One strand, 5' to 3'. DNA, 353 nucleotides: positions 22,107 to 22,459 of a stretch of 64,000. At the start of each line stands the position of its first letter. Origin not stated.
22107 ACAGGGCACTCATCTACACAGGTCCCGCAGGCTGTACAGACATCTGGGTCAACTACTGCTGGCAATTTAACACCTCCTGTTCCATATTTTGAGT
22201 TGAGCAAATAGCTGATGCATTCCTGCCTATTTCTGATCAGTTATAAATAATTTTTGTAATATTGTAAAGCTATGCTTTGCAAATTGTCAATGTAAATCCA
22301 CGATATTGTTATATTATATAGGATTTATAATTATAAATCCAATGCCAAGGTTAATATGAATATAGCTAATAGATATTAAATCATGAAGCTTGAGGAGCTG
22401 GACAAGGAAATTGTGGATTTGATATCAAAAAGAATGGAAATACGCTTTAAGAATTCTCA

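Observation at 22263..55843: Family of ~45-nt bipartite palindromic intergenic elements with compensatory stem changes (six copies)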

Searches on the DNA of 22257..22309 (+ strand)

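Call 33: build_rna_model(alignment_id=A1, structure=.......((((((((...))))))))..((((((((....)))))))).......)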
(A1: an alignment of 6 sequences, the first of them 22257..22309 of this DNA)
Model R1 built from alignment A1 (6 sequences, 55 columns); structure: as given.
model positions 53; base pairs 16; branch points 1; effective number of sequences 6; information 0.91 bits per position. Calibrated on 0.2 Mb of random sequence (short: E-values are rough).
structure used (alignment columns):
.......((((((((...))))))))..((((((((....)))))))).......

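Call 34: search_with_rna_model(model_id=R1, sources=[window, L090, L093], max_evalue=10, show_alignments=0)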
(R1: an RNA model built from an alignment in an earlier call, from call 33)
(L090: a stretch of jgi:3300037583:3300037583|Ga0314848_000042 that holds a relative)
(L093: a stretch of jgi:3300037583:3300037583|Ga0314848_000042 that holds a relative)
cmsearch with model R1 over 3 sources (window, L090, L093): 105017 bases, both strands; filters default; matches with E-value up to 10: 16.
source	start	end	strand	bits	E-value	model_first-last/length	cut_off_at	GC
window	25183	25235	+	66.7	1.2e-10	1-53/53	no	0.3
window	22257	22309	+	64.5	3.1e-10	1-53/53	no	0.28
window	55797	55849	-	63.3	5.4e-10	1-53/53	no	0.3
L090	16087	16139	+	63.3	5.4e-10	1-53/53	no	0.3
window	29837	29889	+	60.8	1.7e-09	1-53/53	no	0.32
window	22608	22659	-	57.2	8.4e-09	1-53/53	no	0.37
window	39475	39527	-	57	9.6e-09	1-53/53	no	0.34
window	25182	25234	-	23.9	0.03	1-53/53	no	0.28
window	55791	55828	+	23.6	0.034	1-53/53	no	0.26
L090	16108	16145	-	23.6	0.034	1-53/53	no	0.26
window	29836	29888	-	21.6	0.087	1-53/53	no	0.3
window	22244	22287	-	19.7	0.2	1-53/53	no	0.2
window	39497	39538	+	16.1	1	1-53/53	no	0.31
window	22636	22652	+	14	2.6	8-24/53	no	0.41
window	1758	1798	-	13.1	4.1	1-53/53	no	0.15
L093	11353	11393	+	13.1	4.1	1-53/53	no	0.15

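Call 38: search_with_rna_model(model_id=R1, sources=[L099, L106, L107, L111, L114, L115, L105, L100, L116, L077, L078, L079, L080, L081, L082, L083, L084, L085, L086], max_evalue=1)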
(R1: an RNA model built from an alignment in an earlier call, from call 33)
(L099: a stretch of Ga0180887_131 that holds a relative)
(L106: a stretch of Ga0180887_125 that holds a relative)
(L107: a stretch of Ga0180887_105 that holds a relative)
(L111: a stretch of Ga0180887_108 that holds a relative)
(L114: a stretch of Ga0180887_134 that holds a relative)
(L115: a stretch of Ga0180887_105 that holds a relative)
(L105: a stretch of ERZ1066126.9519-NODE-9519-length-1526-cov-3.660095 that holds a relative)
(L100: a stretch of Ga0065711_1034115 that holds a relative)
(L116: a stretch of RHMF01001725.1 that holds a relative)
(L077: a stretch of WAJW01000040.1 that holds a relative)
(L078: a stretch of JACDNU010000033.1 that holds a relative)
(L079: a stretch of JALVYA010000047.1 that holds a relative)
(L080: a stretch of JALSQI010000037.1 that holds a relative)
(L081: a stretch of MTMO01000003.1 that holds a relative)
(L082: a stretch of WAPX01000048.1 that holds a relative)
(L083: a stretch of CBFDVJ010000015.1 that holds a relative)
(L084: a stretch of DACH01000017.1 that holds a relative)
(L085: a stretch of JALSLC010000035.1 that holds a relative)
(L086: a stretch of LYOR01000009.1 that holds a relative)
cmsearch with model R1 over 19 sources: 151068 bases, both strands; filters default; matches with E-value up to 1: 25.
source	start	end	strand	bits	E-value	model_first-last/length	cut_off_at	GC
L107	991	1043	+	65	3.7e-10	1-53/53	no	0.3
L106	5679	5731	+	60.4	3e-09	1-53/53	no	0.28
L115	5175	5227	-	58.1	8.1e-09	1-53/53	no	0.26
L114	235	287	-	53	8.4e-08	1-53/53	no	0.23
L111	6948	7000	-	46.2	1.8e-06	1-53/53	no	0.3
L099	2387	2439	-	45.1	3e-06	1-53/53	no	0.26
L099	8135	8187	+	42.4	1e-05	1-53/53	no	0.38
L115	5242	5296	+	39.3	4.2e-05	1-53/53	no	0.27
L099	3036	3087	-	37.1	0.00011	1-53/53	no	0.33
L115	3993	4038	+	36.2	0.00016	1-53/53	no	0.28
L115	5271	5318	-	33.3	0.00061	1-53/53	no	0.35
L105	344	396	+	30.1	0.0026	1-53/53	no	0.21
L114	236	288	+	28.1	0.0065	1-53/53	no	0.23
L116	4176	4228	+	25.6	0.021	1-53/53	no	0.43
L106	5737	5773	+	25.5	0.021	1-53/53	no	0.32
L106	5774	5817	+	25.2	0.024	1-53/53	no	0.25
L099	3036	3088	+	24.1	0.039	1-53/53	no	0.32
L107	990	1021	-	23.7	0.048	1-53/53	no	0.28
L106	5742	5791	-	23.7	0.049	1-53/53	no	0.28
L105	365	415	-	22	0.1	1-53/53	no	0.29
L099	2388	2440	+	21.2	0.15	1-53/53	no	0.26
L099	8118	8165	-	20.4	0.21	1-53/53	no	0.38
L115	3985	4023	-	20.2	0.23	1-53/53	no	0.28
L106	5706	5726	-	18.9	0.42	27-47/53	no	0.33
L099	11450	11495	-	18.8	0.45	1-53/53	no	0.26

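Call 50: search_with_rna_model(model_id=R1, sources=[L120, L118, L099, L106, L107, L111, L114], max_evalue=1, filters=off)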
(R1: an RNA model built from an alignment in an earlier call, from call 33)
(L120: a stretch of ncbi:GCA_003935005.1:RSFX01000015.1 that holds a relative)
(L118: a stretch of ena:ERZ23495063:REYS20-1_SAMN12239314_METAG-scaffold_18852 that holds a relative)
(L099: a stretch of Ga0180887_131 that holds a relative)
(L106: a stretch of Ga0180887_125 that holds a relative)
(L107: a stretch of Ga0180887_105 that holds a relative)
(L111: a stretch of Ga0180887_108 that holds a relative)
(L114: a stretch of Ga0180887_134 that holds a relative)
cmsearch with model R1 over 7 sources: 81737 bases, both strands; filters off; matches with E-value up to 1: 25.
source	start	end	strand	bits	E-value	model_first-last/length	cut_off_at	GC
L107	991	1043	+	65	2e-10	1-53/53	no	0.3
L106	5679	5731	+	60.4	1.6e-09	1-53/53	no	0.28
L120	9779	9831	-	58.1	4.4e-09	1-53/53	no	0.26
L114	235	287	-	53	4.5e-08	1-53/53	no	0.23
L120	9868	9921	-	52.7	5.1e-08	1-53/53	no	0.26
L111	6948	7000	-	46.2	9.6e-07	1-53/53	no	0.3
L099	2387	2439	-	45.1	1.6e-06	1-53/53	no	0.26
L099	8135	8187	+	42.3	5.6e-06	1-53/53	no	0.38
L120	9891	9945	+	39.2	2.3e-05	1-53/53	no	0.27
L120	9801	9854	+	38.7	3e-05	1-53/53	no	0.26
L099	3036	3087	-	37.1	5.9e-05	1-53/53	no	0.33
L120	8597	8642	+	36.2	9e-05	1-53/53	no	0.28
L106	5765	5817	+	28.5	0.003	1-53/53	no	0.25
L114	236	288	+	28.1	0.0035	1-53/53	no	0.23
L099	3036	3088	+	24.1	0.021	1-53/53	no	0.32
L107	990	1021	-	23.7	0.026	1-53/53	no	0.28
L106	5742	5791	-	23.6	0.026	1-53/53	no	0.28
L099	2388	2440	+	21.2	0.079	1-53/53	no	0.26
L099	8118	8165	-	20.4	0.11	1-53/53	no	0.38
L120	8589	8627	-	20.2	0.12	1-53/53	no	0.28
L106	5706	5726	-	18.9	0.23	27-47/53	no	0.33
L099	11450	11495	-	18.8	0.24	1-53/53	no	0.26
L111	6953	6973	+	16.8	0.59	27-47/53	no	0.29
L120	9922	9967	-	16.7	0.63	1-53/53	no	0.37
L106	5686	5702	-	15.7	0.98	8-24/53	no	0.35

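Call 77: search_with_rna_model(model_id=R1, sources=[L124, L125, L126, L127, L128, L129, L130, L131, L132, L133, L134, L135, L136, L137, L138, L139, L140, L141, L142, L143, L144, L145, L146, L147, L148, L149, L150, L151, L152, L153, L154, L155, L156, L157, L158, L159, L160, L161, L162, L163, L164, L165, L172, L178, L184, L187, L195], max_evalue=1)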
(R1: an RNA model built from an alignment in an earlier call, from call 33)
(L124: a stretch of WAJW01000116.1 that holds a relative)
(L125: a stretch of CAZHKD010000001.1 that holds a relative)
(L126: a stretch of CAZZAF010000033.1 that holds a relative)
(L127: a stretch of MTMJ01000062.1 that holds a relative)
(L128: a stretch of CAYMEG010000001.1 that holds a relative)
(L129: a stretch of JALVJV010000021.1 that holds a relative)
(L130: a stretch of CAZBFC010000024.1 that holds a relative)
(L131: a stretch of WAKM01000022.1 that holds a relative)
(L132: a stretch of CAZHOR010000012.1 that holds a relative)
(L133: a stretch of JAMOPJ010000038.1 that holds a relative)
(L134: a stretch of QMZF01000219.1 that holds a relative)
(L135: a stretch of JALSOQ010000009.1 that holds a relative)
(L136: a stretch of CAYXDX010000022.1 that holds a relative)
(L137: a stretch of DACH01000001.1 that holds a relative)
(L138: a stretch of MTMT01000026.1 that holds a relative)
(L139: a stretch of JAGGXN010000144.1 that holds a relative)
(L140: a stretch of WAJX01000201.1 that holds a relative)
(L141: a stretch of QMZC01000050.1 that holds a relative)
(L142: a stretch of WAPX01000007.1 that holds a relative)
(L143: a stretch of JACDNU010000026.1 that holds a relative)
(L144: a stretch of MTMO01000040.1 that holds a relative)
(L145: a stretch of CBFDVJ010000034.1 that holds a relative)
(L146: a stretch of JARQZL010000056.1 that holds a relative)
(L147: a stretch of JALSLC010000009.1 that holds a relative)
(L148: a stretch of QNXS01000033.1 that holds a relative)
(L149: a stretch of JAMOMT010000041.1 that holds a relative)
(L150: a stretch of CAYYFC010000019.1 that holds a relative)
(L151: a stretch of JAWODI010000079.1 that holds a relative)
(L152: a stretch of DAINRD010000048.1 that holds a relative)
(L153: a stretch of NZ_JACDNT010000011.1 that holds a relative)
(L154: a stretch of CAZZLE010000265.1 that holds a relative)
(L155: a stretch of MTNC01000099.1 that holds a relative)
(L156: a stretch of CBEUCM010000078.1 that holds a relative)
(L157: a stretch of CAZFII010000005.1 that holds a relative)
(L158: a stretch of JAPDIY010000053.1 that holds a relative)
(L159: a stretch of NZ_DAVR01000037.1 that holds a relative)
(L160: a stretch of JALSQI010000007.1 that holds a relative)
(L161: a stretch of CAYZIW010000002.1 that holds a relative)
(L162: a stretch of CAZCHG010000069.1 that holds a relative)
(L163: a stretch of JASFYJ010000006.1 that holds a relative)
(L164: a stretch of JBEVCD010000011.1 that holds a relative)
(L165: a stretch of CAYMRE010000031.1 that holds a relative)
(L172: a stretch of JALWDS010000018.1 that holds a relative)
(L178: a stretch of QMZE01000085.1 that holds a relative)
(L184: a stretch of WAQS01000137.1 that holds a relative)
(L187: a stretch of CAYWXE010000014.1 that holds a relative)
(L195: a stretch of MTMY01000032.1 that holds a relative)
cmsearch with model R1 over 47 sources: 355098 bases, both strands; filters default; matches with E-value up to 1: 0.
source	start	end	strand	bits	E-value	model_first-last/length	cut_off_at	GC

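Call 90: search_with_rna_model(model_id=R1, sources=[L204, L205, L206, L207], max_evalue=1, filters=off)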
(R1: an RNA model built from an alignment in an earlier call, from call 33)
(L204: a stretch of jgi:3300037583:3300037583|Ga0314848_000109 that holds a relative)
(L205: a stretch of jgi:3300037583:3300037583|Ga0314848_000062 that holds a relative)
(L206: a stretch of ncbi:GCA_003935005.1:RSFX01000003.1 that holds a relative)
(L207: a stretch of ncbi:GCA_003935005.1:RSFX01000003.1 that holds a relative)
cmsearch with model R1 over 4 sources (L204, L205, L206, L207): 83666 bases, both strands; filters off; matches with E-value up to 1: 16.
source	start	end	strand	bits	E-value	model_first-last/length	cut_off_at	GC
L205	14645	14697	-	60.4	1.6e-09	1-53/53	no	0.28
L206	16674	16726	-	46.2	9.9e-07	1-53/53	no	0.3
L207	17216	17268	+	46.2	9.9e-07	1-53/53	no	0.3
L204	15315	15367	-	42.3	5.7e-06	1-53/53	no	0.38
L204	20415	20466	+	37.1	6.1e-05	1-53/53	no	0.33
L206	5344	5396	+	36.3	8.9e-05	1-53/53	no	0.3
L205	14559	14611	-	28.5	0.003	1-53/53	no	0.25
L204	6333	6383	-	26.7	0.007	1-53/53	no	0.25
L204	20414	20466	-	24.1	0.022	1-53/53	no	0.32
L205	14585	14634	+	23.6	0.027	1-53/53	no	0.28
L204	15337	15384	+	20.4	0.12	1-53/53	no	0.38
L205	14650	14670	+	18.9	0.23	27-47/53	no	0.33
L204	12007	12052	+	18.8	0.25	1-53/53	no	0.26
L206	16679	16699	+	16.8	0.61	27-47/53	no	0.29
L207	17243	17263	-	16.8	0.61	27-47/53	no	0.29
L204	6334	6384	+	16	0.86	1-53/53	no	0.25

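Call 94: build_rna_model(alignment_id=A2, structure=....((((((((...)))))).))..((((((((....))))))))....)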
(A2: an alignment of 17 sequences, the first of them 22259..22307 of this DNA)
Model R2 built from alignment A2 (17 sequences, 50 columns); structure: as given.
model positions 49; base pairs 16; branch points 1; effective number of sequences 17; information 1.101 bits per position. Calibrated on 0.2 Mb of random sequence (short: E-values are rough).
structure used (alignment columns):
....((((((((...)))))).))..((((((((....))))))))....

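Call 95: search_with_rna_model(model_id=R2, source=window, max_evalue=5, filters=off)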
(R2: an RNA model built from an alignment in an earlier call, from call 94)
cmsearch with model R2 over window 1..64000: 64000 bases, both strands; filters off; matches with E-value up to 5: 15.
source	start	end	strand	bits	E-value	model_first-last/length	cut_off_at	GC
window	25185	25233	+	62.1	4.5e-10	1-49/49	no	0.29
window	55799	55847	-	61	7.4e-10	1-49/49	no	0.29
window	22259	22307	+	58.4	2.4e-09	1-49/49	no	0.29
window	29839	29887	+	58.2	2.6e-09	1-49/49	no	0.29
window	22610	22657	-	54.9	1.2e-08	1-49/49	no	0.38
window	39477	39525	-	53.6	2.1e-08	1-49/49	no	0.37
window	22246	22285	-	24.2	0.013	1-49/49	no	0.2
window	55821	55854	+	21.9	0.035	1-49/49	no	0.24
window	25210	25229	-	20.6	0.063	26-45/49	no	0.25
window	29826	29865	-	20.1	0.081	1-49/49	no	0.2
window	39499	39536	+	18.8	0.15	1-49/49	no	0.29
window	22636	22652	+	15.3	0.69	6-22/49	no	0.41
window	26798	26843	+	13.7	1.5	1-49/49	no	0.37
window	1762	1796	-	13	2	1-49/49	no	0.14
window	21510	21547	-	12.9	2.1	1-49/49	no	0.24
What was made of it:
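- Checked: A covariance model run without filters gives only weak candidates at 1762-1796, 21510-21547 and 26798-26843, with E of 1.5-2 (call 95).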

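Call 96: search_with_rna_model(model_id=R2, sources=[L090, L093, L204, L205, L206, L207, L120, L107, L114, L099], max_evalue=1)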
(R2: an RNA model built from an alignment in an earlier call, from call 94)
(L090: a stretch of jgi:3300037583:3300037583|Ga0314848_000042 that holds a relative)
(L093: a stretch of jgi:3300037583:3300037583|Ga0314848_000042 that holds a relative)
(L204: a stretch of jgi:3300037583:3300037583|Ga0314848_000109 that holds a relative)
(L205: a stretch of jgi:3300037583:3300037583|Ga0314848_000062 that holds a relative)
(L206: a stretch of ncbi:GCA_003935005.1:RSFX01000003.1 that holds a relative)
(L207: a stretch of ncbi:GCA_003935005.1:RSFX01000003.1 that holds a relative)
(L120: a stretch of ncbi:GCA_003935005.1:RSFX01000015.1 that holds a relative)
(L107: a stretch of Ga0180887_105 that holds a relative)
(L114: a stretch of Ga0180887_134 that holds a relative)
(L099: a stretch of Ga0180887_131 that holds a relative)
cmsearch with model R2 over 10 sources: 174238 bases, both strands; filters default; matches with E-value up to 1: 34.
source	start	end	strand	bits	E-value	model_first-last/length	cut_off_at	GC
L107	993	1041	+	70.4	2.9e-11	1-49/49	no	0.31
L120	9781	9829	-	67.7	9.6e-11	1-49/49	no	0.29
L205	14647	14695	-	67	1.3e-10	1-49/49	no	0.29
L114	237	285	-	62.8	8.7e-10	1-49/49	no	0.22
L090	16089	16137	+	61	2e-09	1-49/49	no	0.29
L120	9874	9919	-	60.5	2.6e-09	1-49/49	no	0.28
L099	2389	2437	-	60.3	2.8e-09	1-49/49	no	0.22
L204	15317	15365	-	57.8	8.5e-09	1-49/49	no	0.39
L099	8137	8185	+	57.8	8.5e-09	1-49/49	no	0.39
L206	16676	16724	-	57.2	1.1e-08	1-49/49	no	0.27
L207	17218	17266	+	57.2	1.1e-08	1-49/49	no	0.27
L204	20417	20465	+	55.2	2.8e-08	1-49/49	no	0.33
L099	3037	3085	-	55.2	2.8e-08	1-49/49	no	0.33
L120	9893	9943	+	45.9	1.9e-06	1-49/49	no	0.25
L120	8599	8644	+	45.1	2.6e-06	1-49/49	no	0.33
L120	9803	9850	+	43.8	4.8e-06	1-49/49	no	0.25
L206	5346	5394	+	34.6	0.00032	1-49/49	no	0.31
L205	14587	14629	+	27.2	0.0089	1-49/49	no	0.28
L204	6335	6391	-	25.6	0.018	1-49/49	no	0.28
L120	8596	8625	-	25.2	0.021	1-49/49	no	0.23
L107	974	1019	-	23.7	0.042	1-49/49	no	0.28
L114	238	286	+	23.7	0.043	1-49/49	no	0.2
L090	16082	16115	-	21.9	0.096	1-49/49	no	0.24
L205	14651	14670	+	21.5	0.12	26-45/49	no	0.35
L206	16680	16699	+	20.3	0.2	26-45/49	no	0.3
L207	17243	17262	-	20.3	0.2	26-45/49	no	0.3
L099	2390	2438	+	18.7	0.41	1-49/49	no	0.24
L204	20416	20464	-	18.3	0.49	1-49/49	no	0.33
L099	3038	3086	+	18.3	0.49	1-49/49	no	0.33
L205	14561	14600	-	18.2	0.51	1-49/49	no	0.25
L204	15339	15382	+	18.2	0.52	1-49/49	no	0.36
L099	8120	8163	-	18.2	0.52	1-49/49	no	0.36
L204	12009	12050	+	17.8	0.63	1-49/49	no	0.24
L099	11452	11493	-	17.8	0.63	1-49/49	no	0.24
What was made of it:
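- Model hits reach 37-70 bits in this genome and there are none in 415 kb of relatives (calls 34, 38, 77, 96).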

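Call 103: search_with_rna_model(model_id=R2, sources=[L208, L118, L123], max_evalue=5, filters=off)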
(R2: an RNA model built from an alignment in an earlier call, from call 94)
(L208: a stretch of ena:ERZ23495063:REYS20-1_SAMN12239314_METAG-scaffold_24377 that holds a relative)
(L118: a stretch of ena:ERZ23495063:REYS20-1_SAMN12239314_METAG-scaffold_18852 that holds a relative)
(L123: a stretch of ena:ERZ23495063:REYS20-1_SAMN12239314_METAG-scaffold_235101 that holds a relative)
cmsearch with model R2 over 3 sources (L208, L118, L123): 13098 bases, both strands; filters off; matches with E-value up to 5: 3.
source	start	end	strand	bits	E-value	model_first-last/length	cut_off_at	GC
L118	885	916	-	9.2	2.2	1-49/49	no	0.22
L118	4008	4021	-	8.1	3.8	29-42/49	no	0.29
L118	4008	4021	+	7.8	4.3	29-42/49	no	0.29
